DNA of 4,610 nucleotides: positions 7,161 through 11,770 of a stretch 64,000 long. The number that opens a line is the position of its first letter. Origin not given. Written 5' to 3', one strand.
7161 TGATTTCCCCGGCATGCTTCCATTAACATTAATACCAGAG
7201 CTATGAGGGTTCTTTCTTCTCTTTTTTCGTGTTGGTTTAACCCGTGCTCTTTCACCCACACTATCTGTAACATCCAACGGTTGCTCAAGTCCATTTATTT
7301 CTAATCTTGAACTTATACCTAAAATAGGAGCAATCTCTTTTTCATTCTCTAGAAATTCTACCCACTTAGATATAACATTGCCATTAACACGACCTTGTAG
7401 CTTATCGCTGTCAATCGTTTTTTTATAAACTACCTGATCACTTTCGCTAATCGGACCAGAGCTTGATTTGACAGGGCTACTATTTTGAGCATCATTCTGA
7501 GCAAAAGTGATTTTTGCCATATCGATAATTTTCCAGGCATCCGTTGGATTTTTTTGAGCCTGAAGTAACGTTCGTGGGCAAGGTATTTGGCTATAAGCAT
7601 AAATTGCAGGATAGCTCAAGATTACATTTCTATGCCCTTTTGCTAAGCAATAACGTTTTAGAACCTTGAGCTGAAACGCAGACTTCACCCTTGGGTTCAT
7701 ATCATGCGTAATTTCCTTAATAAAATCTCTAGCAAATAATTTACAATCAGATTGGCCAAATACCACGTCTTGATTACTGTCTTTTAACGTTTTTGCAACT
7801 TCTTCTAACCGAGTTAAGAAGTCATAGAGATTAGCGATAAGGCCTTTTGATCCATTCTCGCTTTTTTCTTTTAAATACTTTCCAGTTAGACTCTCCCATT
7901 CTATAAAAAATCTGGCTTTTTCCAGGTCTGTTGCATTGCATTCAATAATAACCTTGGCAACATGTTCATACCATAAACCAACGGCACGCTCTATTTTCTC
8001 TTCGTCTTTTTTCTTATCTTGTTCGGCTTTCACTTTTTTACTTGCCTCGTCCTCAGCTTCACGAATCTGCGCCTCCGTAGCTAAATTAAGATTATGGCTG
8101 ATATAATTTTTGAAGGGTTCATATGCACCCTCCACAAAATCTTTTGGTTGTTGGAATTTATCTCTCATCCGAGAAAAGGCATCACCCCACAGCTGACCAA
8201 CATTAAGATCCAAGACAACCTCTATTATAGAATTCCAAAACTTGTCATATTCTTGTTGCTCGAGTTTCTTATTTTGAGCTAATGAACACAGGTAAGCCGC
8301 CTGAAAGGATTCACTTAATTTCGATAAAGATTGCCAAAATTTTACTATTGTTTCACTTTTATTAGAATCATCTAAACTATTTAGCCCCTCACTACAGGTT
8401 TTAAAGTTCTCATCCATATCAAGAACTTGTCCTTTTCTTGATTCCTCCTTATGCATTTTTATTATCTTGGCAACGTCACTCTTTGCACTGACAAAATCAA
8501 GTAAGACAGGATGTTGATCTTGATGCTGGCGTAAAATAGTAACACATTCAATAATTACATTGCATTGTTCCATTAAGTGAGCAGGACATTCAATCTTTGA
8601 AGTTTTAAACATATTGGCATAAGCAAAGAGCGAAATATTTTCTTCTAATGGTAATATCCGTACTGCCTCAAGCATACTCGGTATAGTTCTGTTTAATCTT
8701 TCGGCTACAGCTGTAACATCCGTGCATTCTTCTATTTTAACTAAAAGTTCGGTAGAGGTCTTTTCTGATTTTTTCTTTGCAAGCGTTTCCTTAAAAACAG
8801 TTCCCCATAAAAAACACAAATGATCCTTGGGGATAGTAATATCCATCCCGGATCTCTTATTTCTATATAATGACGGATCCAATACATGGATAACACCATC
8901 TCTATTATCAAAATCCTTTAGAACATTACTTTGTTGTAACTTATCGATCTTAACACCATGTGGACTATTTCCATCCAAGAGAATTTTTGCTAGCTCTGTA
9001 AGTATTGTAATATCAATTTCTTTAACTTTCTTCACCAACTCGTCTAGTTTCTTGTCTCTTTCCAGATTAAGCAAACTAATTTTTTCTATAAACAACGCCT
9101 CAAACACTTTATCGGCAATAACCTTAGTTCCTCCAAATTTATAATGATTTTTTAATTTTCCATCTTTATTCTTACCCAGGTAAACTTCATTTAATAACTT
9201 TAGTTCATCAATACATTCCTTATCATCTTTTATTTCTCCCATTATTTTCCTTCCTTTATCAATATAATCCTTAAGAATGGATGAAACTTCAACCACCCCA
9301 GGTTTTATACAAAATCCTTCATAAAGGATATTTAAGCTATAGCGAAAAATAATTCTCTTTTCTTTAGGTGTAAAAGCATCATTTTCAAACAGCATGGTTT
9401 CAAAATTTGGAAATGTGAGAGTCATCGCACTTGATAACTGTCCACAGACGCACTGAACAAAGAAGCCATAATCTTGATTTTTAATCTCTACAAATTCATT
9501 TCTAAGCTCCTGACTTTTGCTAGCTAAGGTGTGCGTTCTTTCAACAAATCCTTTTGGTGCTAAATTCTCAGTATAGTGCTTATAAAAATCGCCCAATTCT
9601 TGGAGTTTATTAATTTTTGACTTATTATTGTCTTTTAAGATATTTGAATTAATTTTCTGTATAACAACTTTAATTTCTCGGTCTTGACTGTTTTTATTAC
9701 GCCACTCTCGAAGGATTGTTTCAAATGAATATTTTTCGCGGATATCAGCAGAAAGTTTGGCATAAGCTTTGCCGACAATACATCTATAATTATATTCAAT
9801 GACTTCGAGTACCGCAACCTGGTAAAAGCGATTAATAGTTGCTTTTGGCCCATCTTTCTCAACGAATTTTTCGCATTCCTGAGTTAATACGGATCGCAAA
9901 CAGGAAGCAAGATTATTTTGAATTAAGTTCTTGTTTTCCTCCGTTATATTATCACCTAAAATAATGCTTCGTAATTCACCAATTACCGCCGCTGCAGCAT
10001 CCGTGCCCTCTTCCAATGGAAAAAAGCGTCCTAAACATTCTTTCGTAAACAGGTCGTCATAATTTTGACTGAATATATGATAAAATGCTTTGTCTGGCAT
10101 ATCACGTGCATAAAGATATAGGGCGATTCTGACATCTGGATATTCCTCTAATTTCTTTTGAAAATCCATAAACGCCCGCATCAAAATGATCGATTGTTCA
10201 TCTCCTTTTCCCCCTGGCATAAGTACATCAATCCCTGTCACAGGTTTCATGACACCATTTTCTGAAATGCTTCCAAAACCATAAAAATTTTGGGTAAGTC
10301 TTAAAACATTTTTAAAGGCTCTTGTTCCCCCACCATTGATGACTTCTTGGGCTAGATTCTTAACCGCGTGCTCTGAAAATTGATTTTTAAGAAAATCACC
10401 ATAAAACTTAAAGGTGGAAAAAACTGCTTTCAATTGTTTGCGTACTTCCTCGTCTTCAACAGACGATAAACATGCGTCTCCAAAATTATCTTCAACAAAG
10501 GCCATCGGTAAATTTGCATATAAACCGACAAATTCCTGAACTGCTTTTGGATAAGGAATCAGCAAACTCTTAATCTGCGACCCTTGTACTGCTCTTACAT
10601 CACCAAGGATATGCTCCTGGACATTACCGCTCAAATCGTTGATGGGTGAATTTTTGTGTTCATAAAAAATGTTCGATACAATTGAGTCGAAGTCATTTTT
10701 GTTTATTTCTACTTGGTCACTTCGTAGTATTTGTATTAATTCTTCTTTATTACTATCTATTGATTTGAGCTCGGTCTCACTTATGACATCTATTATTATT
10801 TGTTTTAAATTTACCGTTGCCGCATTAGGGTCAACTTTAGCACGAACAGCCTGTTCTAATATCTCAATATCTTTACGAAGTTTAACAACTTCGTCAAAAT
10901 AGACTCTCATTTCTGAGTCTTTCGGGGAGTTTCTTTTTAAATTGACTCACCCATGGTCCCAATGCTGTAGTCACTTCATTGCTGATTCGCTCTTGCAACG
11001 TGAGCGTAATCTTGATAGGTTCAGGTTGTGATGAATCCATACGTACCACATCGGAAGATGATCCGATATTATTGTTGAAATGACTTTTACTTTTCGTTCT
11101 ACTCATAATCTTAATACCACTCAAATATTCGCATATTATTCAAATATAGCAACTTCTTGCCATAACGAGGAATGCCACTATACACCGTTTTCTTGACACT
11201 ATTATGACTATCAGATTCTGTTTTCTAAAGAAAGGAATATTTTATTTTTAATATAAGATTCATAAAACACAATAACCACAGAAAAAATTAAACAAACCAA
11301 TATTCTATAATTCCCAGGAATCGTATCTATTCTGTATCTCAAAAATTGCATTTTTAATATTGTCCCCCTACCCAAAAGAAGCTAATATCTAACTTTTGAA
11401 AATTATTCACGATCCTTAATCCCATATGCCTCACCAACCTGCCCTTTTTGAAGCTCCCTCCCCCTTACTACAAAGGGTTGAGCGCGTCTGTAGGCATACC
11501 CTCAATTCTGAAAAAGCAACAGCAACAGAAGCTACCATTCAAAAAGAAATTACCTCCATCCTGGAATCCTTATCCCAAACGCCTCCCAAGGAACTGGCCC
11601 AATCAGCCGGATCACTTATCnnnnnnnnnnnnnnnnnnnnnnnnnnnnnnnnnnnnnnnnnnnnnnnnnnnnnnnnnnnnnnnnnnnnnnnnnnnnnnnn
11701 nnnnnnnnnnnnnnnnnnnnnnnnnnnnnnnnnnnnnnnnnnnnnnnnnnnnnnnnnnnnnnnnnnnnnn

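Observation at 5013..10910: AT-rich island encoding a 1965-aa orphan protein between ccmAB and ligA: best candidate for an undescribed function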

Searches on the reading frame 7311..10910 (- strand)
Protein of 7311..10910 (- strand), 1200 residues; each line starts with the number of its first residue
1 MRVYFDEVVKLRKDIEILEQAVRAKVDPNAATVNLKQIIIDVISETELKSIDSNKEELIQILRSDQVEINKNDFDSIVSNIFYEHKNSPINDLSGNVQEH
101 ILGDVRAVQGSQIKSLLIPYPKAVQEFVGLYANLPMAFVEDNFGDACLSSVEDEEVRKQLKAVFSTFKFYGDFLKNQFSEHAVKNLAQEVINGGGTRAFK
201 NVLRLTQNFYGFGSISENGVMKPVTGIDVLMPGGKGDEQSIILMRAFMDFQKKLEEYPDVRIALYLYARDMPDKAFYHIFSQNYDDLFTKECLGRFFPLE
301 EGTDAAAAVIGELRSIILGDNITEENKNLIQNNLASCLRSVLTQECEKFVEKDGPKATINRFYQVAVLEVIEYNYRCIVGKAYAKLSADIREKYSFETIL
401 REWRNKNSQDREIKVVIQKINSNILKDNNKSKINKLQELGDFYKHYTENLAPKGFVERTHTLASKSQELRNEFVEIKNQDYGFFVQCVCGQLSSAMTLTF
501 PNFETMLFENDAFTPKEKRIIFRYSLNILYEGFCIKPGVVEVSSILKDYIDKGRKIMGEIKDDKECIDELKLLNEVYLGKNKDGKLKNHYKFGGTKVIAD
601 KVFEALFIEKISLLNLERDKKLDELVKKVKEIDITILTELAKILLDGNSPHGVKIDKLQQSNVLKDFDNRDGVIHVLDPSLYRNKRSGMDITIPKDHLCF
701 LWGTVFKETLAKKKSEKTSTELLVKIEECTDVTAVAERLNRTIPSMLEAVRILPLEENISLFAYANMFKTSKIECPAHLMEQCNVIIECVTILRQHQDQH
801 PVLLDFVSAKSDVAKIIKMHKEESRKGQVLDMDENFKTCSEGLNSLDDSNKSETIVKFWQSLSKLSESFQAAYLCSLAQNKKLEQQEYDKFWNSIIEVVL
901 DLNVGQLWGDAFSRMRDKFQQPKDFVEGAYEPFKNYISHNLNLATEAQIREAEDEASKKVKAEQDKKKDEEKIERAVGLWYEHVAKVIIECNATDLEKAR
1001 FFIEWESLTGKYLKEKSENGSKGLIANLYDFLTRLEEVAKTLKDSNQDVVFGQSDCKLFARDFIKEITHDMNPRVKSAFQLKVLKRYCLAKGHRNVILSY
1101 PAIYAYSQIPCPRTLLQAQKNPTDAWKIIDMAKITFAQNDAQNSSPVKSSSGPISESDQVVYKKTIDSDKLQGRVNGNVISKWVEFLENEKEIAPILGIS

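Call 35: predict_structure(protein=window:7311-10910:-)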
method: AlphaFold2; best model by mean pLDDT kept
length: 1200 residues; sequences in the alignment: 1
mean_pLDDT: 36.5   pTM: 0.23
mean pLDDT of the five models: 36.5, 30.0, 25.5, 24.9, 24.3
residues with pLDDT >= 90: 0; 70-90: 0; 50-70: 63; < 50: 1137
segments of 3 or more residues with pLDDT < 50: 1-9, 49-54, 56-58, 60-66, 87-551, 556-1200
pLDDT, mean of each block of 10 residues (from residue 1): 41 61 63 63 57 49 52 59 50 38 33 34 34 35 43 42 41 37 35 35 32 30 30 31 33 34 32 31 32 32 32 31 37 34 33 34 30 33 34 37 36 33 31 31 31 32 33 32 30 29 38 43 39 28 39 47 42 37 35 29 31 30 34 36 35 35 37 34 34 34 33 33 31 31 30 30 33 32 36 36 32 34 34 36 38 36 34 36 42 41 36 41 39 35 34 40 43 42 42 39 43 44 44 46 37 38 41 37 37 32 28 32 35 32 29 27 28 33 37 27
secondary structure, 60 per line:
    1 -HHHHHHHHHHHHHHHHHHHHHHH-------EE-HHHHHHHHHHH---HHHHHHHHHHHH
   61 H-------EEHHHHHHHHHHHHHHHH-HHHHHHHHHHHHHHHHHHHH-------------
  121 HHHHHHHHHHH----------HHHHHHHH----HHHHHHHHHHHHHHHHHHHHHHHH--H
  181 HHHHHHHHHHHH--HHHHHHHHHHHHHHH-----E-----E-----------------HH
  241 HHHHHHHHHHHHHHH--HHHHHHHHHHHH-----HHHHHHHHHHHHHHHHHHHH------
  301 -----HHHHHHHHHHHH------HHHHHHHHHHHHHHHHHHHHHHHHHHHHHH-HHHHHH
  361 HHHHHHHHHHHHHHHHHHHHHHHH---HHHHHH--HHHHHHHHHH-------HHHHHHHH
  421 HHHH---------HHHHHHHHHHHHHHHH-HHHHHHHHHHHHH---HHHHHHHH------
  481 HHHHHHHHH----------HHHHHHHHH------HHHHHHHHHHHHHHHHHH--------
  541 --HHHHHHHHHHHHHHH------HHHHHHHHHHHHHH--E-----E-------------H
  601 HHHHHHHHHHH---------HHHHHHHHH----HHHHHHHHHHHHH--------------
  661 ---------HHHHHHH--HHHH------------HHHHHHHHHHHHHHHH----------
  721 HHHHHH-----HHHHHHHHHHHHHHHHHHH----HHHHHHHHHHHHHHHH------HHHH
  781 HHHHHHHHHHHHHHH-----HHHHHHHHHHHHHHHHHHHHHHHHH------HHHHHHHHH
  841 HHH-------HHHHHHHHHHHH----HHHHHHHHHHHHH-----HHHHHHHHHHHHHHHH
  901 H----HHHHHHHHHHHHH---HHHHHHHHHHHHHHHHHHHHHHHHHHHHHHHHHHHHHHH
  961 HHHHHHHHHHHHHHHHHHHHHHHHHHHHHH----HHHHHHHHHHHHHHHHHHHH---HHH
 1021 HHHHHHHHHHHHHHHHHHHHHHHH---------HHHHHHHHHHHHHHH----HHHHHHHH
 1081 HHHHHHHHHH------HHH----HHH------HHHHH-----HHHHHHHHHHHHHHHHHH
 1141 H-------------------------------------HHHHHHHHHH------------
elements in order (helices of 4 or more, strands of 3 or more residues): H2-24 H35-45 H49-61 H71-86 H88-107 H121-131 H142-149 H154-177 H180-192 H195-209 H239-255 H258-269 H275-294 H306-317 H324-353 H355-384 H388-393 H396-405 H413-424 H434-449 H451-463 H467-474 H481-489 H500-508 H515-532 H543-557 H564-577 H600-611 H621-629 H634-646 H670-676 H679-682 H695-710 H721-726 H732-750 H755-770 H777-795 H801-825 H832-843 H851-862 H867-879 H885-901 H906-918 H922-990 H995-1014 H1018-1044 H1054-1068 H1073-1090 H1113-1117 H1123-1141 H1179-1188
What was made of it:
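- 7296..10910 (-): Residues 1-1205: long N-terminal region. It has no family match, no TM segment and no signal peptide. It is predicted almost entirely alpha-helical, but the model is unreliable. AF2 single-sequence model: pLDDT 36.5, nearly all helix by DSSP (call 35).
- The protein is predicted helical (call 35).
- Tried and rejected: AF2 without an alignment on residues 1-1200 gave pLDDT 36.5 and was unusable (call 35).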

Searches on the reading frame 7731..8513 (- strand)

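Call 42: search_protein_families(library=pfam, proteins=[window:7731-8513:-], max_evalue=10)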
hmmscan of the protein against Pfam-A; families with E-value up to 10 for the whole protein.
window:7731-8513:- (261 aa): 3 families
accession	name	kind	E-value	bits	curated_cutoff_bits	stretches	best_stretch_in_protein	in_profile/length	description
PF24606.1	CEMIP_beta-hel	-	0.0086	16.3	27.3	1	126-209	89-177/212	CEMIP beta-helix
PF20117.4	DUF6507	-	0.035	15.1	25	1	99-159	53-112/120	Family of unknown function (DUF6507)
PF16962.11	ABC_export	-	0.16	10.9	29.7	1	152-208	280-342/531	Putative ABC exporter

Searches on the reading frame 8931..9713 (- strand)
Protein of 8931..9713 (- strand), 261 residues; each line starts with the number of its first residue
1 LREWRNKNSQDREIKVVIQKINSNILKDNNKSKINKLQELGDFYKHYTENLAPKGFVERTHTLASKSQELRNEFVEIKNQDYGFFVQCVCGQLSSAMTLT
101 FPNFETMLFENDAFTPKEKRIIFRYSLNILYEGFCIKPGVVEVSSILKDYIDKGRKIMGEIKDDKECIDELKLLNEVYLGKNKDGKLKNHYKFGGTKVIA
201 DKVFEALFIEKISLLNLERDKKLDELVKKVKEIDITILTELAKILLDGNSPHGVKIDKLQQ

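Call 42: search_protein_families(library=pfam, proteins=[window:8931-9713:-], max_evalue=10)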
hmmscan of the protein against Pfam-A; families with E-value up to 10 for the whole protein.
window:8931-9713:- (261 aa): 3 families
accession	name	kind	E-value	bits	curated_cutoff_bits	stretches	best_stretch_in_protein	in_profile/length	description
PF07962.17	Swi3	-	0.071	13.5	25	1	17-78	16-79/83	Replication Fork Protection Component Swi3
PF07240.16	Turandot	-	0.078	13.4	27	1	29-53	3-27/80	Stress-inducible humoral factor Turandot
PF16953.11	PRORP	-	0.13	12.3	39.1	1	15-87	64-136/242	Protein-only RNase P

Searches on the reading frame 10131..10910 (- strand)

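Call 42: search_protein_families(library=pfam, proteins=[window:10131-10910:-], max_evalue=10)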
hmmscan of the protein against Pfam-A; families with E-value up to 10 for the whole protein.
window:10131-10910:- (260 aa): 3 families
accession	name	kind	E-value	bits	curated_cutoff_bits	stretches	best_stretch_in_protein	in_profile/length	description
PF13045.11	DUF3905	-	0.038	14.5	27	1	70-102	29-61/84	Protein of unknown function (DUF3905)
PF24688.1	SseK_NleB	-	0.063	12.9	25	1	7-86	91-168/317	SseK/NleB family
PF09058.15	L27_1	-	0.13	12.5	29.7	1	147-168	16-37/59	L27_1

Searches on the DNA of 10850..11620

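Call 72: search_rna_families(source=window, start=10850, end=11620, threshold=evalue, max_evalue=1)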
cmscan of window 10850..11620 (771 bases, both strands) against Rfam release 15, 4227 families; matches with E-value up to 1: 1.
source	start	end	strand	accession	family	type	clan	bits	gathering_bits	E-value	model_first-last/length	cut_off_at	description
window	11024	11089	+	RF01642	ceN54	Gene; snRNA; snoRNA; CD-box;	-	17.5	60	0.59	1-68/68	no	Caenorhabditis snoRNA ceN54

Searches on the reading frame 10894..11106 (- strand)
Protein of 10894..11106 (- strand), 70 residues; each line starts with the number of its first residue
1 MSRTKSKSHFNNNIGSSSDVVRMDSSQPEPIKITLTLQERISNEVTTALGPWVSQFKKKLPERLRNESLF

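Call 66: search_protein_families(library=padloc, proteins=[window:10894-11106:-], max_evalue=0.1)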
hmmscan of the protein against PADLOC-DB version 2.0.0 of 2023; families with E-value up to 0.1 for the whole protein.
window:10894-11106:- (70 aa): 0 families

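Call 67: search_protein_families(library=phrogs, proteins=[window:10894-11106:-], max_evalue=0.1)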
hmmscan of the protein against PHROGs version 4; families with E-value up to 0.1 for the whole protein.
window:10894-11106:- (70 aa): 0 families
